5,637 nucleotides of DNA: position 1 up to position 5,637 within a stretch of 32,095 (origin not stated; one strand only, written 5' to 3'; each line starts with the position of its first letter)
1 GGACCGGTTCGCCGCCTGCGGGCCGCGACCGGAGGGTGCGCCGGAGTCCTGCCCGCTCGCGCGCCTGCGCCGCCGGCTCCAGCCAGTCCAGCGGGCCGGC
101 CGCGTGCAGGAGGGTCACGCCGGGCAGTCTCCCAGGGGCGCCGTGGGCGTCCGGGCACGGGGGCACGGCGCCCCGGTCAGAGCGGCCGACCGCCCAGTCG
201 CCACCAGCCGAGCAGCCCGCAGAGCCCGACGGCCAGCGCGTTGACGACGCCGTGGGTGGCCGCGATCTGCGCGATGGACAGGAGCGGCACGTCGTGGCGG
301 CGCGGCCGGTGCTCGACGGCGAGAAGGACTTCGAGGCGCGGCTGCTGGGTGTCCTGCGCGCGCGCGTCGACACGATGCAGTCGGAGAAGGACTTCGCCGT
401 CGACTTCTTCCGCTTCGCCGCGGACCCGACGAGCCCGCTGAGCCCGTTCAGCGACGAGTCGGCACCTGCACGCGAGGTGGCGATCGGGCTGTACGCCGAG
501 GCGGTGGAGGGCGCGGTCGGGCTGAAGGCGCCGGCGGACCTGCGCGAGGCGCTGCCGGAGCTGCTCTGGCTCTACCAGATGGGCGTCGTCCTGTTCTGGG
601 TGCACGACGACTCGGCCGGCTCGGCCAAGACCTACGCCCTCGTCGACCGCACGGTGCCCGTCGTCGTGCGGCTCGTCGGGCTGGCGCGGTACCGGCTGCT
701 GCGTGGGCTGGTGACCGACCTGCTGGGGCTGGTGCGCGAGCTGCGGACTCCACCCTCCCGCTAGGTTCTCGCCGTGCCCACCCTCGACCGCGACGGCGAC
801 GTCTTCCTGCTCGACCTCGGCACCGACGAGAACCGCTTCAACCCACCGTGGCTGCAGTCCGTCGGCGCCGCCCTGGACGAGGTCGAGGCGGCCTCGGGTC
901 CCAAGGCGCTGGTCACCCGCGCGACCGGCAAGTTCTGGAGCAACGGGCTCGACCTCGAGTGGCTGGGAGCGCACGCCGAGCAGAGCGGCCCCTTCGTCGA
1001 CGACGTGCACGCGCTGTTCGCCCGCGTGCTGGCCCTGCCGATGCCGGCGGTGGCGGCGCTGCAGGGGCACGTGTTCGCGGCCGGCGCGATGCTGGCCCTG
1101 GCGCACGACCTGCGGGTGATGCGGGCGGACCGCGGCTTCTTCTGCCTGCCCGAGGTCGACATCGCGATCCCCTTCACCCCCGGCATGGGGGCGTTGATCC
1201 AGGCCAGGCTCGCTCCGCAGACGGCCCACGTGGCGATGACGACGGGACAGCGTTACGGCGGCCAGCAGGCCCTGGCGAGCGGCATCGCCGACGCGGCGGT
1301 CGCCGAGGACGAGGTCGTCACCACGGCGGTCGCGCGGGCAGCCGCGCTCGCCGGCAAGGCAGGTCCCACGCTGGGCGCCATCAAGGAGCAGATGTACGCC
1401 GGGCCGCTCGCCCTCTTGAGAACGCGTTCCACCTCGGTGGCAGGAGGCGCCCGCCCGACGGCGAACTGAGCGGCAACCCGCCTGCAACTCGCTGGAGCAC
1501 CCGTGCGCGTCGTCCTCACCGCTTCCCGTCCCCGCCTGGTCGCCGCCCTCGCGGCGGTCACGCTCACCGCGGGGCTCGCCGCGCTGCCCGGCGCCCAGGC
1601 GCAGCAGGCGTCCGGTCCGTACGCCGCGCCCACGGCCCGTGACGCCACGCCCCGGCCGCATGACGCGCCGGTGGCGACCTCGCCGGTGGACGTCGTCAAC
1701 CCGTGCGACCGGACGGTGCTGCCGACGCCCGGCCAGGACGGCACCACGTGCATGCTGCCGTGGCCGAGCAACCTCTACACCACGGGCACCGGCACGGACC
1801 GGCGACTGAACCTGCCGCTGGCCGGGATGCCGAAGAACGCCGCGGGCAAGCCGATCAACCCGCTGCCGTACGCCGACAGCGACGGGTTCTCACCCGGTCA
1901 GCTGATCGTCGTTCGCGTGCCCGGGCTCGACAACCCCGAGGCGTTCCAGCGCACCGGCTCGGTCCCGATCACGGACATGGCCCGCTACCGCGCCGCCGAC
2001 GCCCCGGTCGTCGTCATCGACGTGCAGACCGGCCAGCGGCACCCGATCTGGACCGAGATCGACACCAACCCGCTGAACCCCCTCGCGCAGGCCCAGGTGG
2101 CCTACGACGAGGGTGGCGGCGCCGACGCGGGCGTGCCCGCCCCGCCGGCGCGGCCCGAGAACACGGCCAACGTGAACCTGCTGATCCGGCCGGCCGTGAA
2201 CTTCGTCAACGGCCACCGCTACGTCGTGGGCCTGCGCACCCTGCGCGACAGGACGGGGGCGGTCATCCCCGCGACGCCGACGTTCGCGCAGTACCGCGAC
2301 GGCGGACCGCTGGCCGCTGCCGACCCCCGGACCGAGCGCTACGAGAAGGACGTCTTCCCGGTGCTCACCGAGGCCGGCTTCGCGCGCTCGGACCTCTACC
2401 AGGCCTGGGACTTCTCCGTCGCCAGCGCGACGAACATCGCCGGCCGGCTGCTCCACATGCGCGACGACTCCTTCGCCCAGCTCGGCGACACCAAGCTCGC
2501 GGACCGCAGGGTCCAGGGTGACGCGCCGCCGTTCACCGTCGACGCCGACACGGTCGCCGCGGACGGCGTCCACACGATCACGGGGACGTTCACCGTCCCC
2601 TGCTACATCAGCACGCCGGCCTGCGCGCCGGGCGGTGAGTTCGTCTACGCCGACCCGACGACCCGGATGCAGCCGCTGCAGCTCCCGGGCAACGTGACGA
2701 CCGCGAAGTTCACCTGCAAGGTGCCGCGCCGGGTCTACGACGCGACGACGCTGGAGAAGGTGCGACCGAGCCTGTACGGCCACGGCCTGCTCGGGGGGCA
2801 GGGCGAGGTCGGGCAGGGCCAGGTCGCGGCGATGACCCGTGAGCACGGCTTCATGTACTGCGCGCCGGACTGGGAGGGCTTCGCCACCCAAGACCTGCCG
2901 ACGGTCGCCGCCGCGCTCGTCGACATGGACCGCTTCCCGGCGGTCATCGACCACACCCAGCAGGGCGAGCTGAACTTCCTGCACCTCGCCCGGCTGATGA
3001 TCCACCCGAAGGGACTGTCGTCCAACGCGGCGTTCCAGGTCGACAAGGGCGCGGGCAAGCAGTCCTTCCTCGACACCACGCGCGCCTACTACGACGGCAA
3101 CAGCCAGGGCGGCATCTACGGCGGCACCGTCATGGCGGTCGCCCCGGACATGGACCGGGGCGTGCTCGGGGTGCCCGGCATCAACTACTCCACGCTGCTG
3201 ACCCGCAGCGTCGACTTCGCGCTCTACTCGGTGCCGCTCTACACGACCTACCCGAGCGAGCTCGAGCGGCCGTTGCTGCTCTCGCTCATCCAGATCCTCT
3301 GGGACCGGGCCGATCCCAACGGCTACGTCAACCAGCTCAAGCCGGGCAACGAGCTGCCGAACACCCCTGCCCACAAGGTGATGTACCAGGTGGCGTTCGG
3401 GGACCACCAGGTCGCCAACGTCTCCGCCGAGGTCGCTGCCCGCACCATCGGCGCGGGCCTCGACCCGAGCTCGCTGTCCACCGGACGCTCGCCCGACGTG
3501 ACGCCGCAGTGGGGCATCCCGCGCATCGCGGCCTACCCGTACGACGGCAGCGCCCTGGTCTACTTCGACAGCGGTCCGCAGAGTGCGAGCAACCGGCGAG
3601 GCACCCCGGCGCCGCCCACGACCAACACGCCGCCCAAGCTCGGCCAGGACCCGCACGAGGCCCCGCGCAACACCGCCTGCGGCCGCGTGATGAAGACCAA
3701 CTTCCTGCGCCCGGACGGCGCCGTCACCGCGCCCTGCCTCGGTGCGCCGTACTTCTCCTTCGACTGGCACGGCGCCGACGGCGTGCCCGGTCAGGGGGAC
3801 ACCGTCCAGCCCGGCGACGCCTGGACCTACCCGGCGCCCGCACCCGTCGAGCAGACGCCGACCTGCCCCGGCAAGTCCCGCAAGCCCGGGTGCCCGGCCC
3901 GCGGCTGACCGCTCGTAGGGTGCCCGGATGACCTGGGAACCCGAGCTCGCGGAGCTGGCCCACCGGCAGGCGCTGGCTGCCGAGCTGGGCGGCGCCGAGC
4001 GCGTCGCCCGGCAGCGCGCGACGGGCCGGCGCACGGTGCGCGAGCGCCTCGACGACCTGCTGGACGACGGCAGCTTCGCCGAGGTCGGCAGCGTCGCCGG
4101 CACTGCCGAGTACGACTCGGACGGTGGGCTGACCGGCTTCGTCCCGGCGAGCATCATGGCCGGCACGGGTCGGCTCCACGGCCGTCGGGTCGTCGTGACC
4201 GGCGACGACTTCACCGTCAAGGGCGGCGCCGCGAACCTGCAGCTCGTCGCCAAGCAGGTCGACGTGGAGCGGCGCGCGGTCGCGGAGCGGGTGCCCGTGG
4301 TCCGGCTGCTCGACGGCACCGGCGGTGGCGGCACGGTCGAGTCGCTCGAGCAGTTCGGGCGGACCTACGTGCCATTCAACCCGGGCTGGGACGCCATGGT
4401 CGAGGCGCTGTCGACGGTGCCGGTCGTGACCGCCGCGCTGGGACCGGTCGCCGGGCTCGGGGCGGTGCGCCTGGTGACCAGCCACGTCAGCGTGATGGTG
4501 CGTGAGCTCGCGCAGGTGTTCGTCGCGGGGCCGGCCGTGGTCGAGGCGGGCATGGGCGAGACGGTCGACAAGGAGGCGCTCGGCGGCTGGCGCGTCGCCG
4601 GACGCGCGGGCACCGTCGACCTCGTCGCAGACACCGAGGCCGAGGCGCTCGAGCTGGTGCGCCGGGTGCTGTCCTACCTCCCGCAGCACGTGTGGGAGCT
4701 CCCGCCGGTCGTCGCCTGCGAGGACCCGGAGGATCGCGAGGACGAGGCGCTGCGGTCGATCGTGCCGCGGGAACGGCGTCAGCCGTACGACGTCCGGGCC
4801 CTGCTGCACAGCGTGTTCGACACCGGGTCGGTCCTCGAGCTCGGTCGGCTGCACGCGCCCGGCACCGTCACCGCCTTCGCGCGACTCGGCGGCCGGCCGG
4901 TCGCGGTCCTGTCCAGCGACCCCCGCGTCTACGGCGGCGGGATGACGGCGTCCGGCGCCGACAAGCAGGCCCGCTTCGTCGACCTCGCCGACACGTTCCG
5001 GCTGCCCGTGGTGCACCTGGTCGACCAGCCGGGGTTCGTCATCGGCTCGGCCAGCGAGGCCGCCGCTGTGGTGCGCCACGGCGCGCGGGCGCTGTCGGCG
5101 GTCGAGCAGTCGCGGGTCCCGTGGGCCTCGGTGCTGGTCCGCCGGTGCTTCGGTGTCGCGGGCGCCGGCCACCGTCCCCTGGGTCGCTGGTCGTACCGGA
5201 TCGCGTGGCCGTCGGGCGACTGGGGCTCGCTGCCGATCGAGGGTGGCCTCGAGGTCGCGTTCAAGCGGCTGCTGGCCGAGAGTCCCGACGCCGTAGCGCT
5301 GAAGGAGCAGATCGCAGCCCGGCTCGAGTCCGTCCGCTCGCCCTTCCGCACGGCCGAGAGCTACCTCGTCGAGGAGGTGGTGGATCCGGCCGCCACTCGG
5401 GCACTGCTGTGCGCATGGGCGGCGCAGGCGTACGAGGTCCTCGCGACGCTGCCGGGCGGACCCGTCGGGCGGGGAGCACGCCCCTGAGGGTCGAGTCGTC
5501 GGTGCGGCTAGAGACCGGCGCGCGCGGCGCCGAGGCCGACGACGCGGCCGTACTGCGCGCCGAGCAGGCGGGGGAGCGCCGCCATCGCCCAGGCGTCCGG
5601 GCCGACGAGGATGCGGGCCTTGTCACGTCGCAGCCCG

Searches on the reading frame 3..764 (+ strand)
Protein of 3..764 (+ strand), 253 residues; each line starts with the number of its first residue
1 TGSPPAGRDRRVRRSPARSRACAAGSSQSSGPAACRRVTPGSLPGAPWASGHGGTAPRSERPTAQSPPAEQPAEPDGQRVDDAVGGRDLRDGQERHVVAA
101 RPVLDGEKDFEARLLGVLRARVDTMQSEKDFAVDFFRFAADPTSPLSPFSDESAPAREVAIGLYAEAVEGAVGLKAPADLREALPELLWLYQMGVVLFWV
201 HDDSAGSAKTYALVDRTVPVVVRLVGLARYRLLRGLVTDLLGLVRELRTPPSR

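Call 35: search_protein_families(library=pfam, proteins=[window:3-764:+], max_evalue=0.0001)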
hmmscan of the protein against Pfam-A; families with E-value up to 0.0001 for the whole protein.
window:3-764:+ (253 aa): 1 family
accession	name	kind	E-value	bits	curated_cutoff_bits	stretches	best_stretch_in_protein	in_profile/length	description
PF17931.6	TetR_C_23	-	6e-24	85.1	29.1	1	113-232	1-116/127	Tetracyclin repressor-like, C-terminal domain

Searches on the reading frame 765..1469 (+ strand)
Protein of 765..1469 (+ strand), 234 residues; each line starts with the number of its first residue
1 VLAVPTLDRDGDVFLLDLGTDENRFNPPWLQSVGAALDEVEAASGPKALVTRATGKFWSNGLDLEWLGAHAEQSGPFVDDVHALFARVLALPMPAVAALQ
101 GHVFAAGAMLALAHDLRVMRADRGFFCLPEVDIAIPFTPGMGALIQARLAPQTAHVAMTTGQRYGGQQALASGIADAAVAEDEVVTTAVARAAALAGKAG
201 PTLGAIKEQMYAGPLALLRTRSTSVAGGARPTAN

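Call 35: search_protein_families(library=pfam, proteins=[window:765-1469:+], max_evalue=0.0001)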
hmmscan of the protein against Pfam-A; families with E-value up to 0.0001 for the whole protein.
window:765-1469:+ (234 aa): 2 families
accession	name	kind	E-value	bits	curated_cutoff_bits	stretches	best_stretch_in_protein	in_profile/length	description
PF00378.25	ECH_1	-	1.8e-24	86.9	27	1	21-212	16-207/251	Enoyl-CoA hydratase/isomerase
PF16113.10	ECH_2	-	1.1e-12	48.6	27.2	1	23-184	13-177/335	Enoyl-CoA hydratase/isomerase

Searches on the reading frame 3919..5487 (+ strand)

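Call 35: search_protein_families(library=pfam, proteins=[window:3919-5487:+], max_evalue=0.0001)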
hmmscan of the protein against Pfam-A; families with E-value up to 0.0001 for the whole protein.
window:3919-5487:+ (522 aa): 2 families
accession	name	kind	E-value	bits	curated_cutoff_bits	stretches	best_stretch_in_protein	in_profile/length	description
PF01039.27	Carboxyl_trans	-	7.7e-90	302.3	22.3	1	32-499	2-473/493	Carboxyl transferase domain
PF03255.19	ACCA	-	5.9e-06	26.1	23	1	343-407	129-193/310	Acetyl co-enzyme A carboxylase carboxyltransferase-like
